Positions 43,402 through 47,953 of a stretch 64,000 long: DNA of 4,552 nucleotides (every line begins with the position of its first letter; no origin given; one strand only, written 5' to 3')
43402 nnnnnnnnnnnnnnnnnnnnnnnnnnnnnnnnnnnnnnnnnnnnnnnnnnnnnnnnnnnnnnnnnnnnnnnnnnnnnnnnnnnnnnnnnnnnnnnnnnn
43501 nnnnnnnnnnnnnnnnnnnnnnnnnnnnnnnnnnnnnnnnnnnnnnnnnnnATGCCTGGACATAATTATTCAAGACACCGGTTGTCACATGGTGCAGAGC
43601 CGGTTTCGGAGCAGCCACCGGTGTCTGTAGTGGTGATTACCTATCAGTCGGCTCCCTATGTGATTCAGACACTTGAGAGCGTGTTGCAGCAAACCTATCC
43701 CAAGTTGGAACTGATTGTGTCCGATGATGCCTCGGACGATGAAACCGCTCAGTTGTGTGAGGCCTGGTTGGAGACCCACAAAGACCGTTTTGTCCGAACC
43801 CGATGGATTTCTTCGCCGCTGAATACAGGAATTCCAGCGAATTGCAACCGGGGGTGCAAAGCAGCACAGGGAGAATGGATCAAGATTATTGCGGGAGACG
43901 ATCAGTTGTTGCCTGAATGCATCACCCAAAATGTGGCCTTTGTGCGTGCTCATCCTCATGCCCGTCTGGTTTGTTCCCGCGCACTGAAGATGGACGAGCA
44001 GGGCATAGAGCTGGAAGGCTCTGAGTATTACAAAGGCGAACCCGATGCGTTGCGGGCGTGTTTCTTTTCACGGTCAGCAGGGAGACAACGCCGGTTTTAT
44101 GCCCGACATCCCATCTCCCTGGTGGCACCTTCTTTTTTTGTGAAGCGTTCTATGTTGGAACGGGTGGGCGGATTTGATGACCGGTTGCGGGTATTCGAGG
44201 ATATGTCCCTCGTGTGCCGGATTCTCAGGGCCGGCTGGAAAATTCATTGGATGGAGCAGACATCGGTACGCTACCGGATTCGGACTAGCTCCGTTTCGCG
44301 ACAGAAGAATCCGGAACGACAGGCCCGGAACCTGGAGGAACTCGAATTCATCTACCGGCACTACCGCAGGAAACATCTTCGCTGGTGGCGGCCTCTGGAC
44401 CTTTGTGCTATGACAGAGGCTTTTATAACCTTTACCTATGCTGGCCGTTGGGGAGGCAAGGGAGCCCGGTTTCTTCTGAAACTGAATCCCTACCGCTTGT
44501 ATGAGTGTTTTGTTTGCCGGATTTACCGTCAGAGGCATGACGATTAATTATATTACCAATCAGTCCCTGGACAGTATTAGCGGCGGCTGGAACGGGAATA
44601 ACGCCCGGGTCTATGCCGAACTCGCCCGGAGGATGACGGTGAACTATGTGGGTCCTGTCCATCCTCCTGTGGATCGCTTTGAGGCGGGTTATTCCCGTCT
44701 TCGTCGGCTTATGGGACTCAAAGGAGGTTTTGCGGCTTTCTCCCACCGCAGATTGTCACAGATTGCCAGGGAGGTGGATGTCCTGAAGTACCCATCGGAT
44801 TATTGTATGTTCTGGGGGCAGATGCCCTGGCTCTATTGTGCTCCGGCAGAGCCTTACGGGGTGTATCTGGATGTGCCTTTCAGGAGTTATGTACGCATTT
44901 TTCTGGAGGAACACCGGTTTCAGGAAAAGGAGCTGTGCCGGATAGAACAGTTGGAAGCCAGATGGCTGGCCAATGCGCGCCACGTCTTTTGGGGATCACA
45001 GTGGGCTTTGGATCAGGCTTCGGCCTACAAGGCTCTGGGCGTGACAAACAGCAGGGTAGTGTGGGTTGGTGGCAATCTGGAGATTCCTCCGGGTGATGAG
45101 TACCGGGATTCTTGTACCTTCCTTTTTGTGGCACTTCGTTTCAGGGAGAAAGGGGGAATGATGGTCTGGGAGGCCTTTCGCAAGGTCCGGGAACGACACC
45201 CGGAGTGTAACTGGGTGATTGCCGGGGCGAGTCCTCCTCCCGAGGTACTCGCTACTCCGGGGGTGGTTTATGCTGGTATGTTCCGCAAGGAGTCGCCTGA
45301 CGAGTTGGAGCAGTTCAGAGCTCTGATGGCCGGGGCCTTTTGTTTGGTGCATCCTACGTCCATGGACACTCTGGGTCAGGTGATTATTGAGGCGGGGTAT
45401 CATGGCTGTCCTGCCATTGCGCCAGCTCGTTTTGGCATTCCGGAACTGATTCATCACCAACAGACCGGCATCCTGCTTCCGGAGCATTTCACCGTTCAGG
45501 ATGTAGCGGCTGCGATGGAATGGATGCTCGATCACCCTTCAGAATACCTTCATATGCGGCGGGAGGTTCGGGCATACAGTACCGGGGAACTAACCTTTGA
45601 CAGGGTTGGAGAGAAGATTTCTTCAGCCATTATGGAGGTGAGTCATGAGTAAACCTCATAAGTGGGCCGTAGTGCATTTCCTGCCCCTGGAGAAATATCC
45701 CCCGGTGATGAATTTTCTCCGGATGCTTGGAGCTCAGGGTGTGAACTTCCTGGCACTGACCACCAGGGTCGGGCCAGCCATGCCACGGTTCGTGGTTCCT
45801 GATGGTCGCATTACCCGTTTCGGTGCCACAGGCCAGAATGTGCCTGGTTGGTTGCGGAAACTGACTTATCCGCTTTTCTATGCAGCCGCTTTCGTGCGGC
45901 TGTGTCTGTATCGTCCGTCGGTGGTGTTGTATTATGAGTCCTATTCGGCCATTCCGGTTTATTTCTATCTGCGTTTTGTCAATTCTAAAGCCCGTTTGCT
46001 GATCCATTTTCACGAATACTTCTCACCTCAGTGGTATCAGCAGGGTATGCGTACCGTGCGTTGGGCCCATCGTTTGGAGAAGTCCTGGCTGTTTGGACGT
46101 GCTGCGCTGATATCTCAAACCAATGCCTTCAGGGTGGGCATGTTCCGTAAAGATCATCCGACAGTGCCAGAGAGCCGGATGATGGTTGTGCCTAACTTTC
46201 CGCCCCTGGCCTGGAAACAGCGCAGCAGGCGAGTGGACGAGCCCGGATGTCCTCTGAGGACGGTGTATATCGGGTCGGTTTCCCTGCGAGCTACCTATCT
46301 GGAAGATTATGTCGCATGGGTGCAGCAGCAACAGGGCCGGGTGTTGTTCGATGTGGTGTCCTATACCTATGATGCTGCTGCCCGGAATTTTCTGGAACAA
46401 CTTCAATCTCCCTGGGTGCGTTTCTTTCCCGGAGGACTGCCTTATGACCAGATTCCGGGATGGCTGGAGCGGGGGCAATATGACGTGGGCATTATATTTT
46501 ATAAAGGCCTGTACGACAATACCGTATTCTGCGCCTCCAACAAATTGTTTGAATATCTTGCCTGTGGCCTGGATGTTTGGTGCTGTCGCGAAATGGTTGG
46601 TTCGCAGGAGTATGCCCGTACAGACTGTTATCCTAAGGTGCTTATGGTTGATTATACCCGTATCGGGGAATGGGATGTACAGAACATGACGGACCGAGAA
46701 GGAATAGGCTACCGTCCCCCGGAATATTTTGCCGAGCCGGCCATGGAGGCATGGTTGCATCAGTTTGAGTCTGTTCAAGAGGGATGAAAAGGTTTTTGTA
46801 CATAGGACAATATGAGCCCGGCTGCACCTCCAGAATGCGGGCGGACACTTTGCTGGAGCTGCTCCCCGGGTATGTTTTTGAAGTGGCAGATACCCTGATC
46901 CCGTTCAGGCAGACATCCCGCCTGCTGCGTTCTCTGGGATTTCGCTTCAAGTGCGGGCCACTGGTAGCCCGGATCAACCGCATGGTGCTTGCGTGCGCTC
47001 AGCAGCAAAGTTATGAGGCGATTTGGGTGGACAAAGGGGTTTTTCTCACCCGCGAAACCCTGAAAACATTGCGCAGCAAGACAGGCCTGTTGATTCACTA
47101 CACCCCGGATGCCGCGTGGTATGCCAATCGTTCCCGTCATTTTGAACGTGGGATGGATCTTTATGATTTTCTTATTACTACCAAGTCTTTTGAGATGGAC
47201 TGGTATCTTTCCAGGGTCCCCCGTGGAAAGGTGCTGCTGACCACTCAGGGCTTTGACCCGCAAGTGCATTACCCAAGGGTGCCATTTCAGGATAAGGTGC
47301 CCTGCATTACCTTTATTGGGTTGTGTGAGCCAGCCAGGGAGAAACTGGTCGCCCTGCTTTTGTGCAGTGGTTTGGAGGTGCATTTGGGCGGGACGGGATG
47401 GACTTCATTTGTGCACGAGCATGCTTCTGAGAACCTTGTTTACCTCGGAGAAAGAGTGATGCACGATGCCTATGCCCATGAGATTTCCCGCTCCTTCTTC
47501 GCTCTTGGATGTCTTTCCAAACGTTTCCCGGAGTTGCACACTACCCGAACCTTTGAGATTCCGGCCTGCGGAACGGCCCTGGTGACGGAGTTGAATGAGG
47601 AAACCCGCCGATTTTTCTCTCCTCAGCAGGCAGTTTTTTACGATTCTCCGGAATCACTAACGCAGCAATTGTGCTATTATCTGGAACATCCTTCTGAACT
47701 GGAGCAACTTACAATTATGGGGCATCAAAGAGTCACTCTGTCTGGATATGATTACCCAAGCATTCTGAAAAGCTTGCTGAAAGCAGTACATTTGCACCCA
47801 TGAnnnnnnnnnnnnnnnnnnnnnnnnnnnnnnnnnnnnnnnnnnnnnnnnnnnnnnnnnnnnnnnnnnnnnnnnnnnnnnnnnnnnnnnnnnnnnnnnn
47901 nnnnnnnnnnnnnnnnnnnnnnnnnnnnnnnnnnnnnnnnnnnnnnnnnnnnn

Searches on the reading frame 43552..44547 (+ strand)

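Call 33: search_protein_families(library=pfam, proteins=[window:43552-44547:+], max_evalue=0.0001)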
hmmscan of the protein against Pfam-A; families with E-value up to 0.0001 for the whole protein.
window:43552-44547:+ (331 aa): 4 families
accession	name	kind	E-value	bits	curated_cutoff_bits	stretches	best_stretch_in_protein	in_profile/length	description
PF00535.33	Glycos_transf_2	-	4.7e-26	92.1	23.3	1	25-204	1-166/168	Glycosyl transferase family 2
PF13641.12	Glyco_tranf_2_3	-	1.6e-18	68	27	1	22-258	1-228/230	Glycosyltransferase like family 2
PF10111.15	Glyco_tranf_2_2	-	3.3e-10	40.4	27.3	1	30-249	8-223/276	Glycosyltransferase like family 2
PF13632.12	Glyco_trans_2_3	-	3.2e-07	30.8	27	1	109-278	1-139/198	Glycosyl transferase family group 2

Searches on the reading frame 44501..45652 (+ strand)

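Call 33: search_protein_families(library=pfam, proteins=[window:44501-45652:+], max_evalue=0.0001)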
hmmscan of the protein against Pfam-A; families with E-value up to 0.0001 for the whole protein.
window:44501-45652:+ (383 aa): 2 families
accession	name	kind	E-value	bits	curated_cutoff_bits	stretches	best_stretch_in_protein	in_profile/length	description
PF00534.26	Glycos_transf_1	-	8.1e-16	58.5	26.4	1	203-355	14-168/172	Glycosyl transferases group 1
PF13692.12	Glyco_trans_1_4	-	2.5e-15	57.4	27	1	206-344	3-141/142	Glycosyl transferases group 1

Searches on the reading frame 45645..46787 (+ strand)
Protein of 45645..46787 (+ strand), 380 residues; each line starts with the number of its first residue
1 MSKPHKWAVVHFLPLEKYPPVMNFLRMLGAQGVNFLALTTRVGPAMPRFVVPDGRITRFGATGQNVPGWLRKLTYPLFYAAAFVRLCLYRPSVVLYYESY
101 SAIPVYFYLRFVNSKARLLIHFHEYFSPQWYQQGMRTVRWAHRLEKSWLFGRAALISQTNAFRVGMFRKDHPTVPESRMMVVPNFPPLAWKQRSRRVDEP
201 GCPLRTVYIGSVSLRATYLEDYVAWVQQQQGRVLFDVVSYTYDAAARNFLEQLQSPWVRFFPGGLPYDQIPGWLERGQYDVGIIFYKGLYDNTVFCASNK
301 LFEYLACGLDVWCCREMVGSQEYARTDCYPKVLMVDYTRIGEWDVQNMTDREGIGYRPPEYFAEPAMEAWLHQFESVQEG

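Call 69: search_protein_families(library=pfam, proteins=[window:45645-46787:+], max_evalue=0.0001)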
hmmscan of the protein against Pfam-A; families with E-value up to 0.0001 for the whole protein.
window:45645-46787:+ (380 aa): 1 family
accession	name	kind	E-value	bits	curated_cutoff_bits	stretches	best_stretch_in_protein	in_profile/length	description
PF13579.12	Glyco_trans_4_4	-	8e-07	30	29.7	1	22-184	8-157/158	Glycosyl transferase 4-like domain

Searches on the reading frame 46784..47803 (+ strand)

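Call 69: search_protein_families(library=pfam, proteins=[window:46784-47803:+], max_evalue=0.0001)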
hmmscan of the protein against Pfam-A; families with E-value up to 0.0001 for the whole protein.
window:46784-47803:+ (339 aa): 1 family
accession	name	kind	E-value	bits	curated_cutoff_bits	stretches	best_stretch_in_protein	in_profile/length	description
PF13524.12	Glyco_trans_1_2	-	8.5e-21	74.8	25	1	195-332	13-143/144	Glycosyl transferase-like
